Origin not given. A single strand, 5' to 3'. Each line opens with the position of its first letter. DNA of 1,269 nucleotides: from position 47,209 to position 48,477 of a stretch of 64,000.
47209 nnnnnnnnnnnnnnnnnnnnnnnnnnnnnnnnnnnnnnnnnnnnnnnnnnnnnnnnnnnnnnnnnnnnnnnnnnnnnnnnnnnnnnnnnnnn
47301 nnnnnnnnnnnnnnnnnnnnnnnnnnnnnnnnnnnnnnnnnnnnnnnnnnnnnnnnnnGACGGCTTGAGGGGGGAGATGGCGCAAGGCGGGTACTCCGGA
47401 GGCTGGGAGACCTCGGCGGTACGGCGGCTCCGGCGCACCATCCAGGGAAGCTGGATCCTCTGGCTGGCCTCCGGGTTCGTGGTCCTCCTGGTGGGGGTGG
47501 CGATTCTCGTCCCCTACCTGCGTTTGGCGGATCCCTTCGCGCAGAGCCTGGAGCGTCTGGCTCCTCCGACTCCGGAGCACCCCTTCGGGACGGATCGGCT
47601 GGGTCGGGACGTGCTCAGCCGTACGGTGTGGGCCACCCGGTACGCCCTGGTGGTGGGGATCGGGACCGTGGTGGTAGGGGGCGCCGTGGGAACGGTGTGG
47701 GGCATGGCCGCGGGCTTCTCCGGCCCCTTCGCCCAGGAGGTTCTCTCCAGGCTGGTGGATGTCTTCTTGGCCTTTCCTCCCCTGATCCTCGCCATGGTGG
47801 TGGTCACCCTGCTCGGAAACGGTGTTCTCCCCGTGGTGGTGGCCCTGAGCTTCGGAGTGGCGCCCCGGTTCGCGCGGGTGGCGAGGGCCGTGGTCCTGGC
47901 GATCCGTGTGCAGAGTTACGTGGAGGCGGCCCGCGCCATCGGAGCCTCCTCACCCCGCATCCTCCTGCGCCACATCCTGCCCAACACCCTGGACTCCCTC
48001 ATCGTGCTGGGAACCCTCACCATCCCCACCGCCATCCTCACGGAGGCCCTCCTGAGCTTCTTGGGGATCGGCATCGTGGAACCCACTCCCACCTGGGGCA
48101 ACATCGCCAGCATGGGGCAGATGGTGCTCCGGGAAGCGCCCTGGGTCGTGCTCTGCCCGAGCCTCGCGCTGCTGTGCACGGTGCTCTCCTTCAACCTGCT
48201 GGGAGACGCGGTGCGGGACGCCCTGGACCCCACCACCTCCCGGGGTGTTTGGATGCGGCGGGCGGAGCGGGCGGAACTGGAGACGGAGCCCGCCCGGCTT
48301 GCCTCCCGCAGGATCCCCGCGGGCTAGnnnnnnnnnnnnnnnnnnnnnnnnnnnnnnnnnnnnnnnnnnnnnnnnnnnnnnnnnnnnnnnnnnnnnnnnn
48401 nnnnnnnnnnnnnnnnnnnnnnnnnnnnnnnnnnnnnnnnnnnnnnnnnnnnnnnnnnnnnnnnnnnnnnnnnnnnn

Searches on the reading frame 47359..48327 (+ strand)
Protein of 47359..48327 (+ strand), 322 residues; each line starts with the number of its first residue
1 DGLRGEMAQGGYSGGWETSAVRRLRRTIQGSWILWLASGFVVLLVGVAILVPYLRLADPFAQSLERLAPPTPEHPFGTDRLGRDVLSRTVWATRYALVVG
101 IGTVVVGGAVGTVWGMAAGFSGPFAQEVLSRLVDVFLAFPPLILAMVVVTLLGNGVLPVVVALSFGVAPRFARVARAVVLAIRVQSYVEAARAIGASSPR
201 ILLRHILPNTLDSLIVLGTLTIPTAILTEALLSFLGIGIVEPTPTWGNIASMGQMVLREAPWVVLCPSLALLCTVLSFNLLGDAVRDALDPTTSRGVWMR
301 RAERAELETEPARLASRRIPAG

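Call 34: search_protein_families(library=pfam, proteins=[window:47359-48327:+], max_evalue=0.0001)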
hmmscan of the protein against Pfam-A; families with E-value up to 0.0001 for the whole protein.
window:47359-48327:+ (322 aa): 1 family
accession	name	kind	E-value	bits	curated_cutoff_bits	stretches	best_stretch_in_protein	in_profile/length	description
PF00528.27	BPD_transp_1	-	1.4e-29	103.6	26.4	1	111-294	1-183/184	Binding-protein-dependent transport system inner membrane component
